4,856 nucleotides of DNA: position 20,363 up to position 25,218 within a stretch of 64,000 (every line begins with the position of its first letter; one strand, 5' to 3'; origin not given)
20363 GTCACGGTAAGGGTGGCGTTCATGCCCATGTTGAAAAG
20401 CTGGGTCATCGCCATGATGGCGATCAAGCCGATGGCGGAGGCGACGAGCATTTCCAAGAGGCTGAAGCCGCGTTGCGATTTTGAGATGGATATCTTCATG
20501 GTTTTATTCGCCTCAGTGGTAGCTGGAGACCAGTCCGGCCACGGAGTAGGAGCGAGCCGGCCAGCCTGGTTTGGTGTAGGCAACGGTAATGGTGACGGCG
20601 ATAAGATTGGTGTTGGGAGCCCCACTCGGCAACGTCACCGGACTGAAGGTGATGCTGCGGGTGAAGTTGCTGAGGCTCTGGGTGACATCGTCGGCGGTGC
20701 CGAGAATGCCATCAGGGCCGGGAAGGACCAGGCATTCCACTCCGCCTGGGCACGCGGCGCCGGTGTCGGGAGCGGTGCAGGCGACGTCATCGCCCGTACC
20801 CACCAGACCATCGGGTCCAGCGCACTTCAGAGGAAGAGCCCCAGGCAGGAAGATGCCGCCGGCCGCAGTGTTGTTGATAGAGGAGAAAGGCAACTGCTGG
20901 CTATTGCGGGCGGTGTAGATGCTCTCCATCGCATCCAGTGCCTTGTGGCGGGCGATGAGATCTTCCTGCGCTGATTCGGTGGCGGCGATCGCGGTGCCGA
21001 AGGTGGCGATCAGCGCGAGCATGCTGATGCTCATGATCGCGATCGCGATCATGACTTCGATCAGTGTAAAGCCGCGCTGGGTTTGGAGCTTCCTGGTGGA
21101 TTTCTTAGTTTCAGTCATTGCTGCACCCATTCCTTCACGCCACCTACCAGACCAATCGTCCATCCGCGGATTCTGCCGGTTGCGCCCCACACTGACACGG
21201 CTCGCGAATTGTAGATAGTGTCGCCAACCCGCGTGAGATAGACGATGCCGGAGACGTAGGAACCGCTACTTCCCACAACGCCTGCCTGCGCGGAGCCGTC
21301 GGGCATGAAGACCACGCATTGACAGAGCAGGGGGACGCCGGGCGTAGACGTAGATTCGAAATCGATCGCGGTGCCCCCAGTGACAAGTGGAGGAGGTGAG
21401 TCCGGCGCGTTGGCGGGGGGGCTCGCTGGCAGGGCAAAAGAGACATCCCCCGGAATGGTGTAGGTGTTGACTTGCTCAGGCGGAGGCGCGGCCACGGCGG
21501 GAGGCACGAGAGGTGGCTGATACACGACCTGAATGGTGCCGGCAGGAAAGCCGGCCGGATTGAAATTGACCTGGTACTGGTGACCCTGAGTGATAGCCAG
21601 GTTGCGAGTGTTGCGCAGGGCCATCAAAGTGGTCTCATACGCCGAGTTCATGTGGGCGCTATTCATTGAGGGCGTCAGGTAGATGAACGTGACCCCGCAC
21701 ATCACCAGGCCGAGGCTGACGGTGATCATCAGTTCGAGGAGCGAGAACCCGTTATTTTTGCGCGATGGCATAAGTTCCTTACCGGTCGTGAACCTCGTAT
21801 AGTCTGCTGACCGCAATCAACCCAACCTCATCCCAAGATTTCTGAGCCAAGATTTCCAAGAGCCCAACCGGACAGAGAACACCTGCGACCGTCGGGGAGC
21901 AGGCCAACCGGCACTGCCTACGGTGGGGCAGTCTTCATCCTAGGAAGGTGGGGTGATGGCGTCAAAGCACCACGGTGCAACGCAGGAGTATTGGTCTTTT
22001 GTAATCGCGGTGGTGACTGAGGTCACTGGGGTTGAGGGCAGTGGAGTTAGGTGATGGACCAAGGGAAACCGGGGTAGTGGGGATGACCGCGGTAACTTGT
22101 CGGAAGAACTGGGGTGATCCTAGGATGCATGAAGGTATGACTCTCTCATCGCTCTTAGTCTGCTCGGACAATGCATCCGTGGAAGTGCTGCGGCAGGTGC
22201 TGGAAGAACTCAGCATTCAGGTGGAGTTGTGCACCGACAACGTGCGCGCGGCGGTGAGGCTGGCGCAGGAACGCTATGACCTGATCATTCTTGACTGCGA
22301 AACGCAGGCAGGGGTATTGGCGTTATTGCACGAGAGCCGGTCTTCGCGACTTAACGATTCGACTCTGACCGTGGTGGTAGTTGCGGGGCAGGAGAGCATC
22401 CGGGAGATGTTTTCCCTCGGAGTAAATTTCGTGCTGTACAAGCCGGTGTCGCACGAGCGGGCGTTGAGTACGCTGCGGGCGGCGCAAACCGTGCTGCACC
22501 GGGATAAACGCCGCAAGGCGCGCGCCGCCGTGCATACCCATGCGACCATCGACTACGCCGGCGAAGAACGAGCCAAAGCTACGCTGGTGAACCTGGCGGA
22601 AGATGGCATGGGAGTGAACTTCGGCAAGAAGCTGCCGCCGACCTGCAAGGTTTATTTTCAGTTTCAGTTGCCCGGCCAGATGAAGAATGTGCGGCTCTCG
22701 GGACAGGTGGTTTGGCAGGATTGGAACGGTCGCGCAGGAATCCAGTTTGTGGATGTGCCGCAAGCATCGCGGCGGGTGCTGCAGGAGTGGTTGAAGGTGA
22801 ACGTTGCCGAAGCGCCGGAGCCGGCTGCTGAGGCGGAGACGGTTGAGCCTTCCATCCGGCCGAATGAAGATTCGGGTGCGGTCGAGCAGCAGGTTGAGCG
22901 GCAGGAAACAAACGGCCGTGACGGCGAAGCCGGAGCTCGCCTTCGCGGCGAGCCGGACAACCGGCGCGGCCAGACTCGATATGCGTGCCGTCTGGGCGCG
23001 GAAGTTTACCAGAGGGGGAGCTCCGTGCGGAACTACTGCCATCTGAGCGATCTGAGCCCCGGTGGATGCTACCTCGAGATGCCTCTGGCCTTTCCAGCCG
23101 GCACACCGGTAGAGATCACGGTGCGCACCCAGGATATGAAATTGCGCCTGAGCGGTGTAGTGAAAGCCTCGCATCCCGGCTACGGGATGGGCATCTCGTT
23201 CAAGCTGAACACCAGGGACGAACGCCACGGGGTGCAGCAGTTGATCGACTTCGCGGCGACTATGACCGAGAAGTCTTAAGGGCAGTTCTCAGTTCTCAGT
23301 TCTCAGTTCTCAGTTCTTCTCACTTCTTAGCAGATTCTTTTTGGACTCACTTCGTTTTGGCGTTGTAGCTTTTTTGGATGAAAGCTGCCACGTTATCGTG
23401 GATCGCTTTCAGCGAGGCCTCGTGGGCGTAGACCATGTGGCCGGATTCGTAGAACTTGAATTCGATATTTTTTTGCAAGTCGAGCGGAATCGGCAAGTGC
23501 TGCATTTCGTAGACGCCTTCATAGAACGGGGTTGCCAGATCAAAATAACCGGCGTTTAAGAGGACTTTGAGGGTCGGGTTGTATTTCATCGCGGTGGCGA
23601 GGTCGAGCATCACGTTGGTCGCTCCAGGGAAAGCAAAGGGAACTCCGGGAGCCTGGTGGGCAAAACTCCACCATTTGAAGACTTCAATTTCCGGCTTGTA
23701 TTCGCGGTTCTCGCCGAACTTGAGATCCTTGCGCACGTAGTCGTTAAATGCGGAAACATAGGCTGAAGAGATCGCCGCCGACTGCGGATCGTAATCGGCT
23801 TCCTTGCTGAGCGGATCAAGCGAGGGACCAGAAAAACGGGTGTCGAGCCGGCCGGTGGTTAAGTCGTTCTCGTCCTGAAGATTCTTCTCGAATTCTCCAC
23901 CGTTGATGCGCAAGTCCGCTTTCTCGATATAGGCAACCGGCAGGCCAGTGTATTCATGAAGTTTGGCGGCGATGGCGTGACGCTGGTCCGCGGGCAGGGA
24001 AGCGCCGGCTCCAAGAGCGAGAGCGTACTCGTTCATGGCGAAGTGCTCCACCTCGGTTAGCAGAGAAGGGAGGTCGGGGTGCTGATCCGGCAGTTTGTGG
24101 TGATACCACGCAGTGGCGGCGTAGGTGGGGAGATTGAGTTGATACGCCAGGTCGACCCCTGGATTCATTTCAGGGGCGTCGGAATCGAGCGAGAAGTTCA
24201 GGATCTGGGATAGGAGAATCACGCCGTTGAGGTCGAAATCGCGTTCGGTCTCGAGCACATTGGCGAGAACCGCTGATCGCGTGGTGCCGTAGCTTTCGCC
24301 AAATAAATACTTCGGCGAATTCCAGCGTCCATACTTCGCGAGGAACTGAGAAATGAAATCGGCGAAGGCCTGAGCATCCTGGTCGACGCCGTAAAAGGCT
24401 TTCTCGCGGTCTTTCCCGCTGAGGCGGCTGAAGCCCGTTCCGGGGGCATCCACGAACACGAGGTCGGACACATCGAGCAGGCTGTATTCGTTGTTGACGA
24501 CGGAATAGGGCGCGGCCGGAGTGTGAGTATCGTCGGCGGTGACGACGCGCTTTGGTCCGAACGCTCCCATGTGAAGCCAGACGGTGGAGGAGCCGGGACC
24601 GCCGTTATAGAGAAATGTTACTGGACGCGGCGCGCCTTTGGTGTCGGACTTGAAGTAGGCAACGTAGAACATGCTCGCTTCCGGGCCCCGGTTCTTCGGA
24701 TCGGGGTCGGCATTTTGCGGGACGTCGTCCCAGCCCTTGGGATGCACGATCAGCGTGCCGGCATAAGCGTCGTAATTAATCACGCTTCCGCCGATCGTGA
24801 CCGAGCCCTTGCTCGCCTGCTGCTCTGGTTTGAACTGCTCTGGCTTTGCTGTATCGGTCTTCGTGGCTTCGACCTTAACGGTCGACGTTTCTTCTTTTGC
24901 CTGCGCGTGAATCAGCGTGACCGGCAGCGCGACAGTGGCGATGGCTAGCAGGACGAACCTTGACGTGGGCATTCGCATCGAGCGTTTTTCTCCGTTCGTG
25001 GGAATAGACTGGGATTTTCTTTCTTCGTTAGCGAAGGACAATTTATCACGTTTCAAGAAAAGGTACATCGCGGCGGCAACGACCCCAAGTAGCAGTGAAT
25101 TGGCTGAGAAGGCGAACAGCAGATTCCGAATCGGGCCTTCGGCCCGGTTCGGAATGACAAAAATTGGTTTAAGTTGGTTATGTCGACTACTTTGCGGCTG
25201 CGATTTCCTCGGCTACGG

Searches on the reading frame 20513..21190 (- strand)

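Call 42: search_protein_families(library=pfam, proteins=[window:20513-21190:-], max_evalue=0.001)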
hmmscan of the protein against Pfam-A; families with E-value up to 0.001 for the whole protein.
window:20513-21190:- (225 aa): 1 family
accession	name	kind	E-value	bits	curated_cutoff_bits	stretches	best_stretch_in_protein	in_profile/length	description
PF07963.17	N_methyl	-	2.2e-09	36.9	21.2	1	37-60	3-26/27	Prokaryotic N-terminal methylation motif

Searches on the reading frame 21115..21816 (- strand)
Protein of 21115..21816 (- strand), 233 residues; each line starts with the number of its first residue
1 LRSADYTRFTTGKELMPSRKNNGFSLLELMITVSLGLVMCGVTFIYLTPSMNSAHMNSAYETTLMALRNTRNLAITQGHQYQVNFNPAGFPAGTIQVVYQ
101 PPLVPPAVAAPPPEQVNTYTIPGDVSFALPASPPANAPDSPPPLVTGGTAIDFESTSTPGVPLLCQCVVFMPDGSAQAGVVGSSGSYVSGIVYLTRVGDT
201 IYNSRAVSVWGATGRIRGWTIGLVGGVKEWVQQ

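Call 42: search_protein_families(library=pfam, proteins=[window:21115-21816:-], max_evalue=0.001)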
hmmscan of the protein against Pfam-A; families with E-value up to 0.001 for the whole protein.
window:21115-21816:- (233 aa): 1 family
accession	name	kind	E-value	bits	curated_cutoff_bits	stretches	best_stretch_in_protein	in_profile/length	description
PF07963.17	N_methyl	-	3.1e-05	23.8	21.2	1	19-42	2-25/27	Prokaryotic N-terminal methylation motif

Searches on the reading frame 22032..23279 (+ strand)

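Call 42: search_protein_families(library=pfam, proteins=[window:22032-23279:+], max_evalue=0.001)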
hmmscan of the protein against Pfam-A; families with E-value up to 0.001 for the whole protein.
window:22032-23279:+ (415 aa): 2 families
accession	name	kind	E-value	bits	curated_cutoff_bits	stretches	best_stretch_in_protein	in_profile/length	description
PF07238.19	PilZ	-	5.9e-22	78.4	22.5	2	158-254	1-100/102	PilZ domain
PF00072.30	Response_reg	-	8.2e-06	26.4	30.2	1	46-146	7-108/111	Response regulator receiver domain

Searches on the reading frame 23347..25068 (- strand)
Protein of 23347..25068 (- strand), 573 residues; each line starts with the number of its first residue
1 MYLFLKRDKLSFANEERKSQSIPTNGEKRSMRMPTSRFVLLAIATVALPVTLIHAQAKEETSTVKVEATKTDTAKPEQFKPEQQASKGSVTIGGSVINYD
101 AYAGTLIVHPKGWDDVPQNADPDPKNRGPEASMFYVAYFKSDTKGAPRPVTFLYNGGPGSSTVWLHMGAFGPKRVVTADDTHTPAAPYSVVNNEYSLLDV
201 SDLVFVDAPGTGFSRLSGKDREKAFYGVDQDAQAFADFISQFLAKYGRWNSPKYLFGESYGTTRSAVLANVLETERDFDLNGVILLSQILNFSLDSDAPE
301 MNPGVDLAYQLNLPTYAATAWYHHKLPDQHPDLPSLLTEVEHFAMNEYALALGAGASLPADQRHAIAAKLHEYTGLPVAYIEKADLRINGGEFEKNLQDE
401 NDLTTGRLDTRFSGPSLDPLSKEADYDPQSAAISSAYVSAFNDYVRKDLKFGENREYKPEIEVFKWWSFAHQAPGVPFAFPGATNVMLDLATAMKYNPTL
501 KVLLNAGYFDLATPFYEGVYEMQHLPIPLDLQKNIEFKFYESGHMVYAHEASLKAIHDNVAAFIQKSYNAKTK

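Call 42: search_protein_families(library=pfam, proteins=[window:23347-25068:-], max_evalue=0.001)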
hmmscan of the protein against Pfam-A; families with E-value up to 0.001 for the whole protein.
window:23347-25068:- (573 aa): 1 family
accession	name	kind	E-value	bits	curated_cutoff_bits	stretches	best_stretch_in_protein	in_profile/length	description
PF00450.28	Peptidase_S10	-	5.2e-15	56.2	21.9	1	130-284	23-175/420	Serine carboxypeptidase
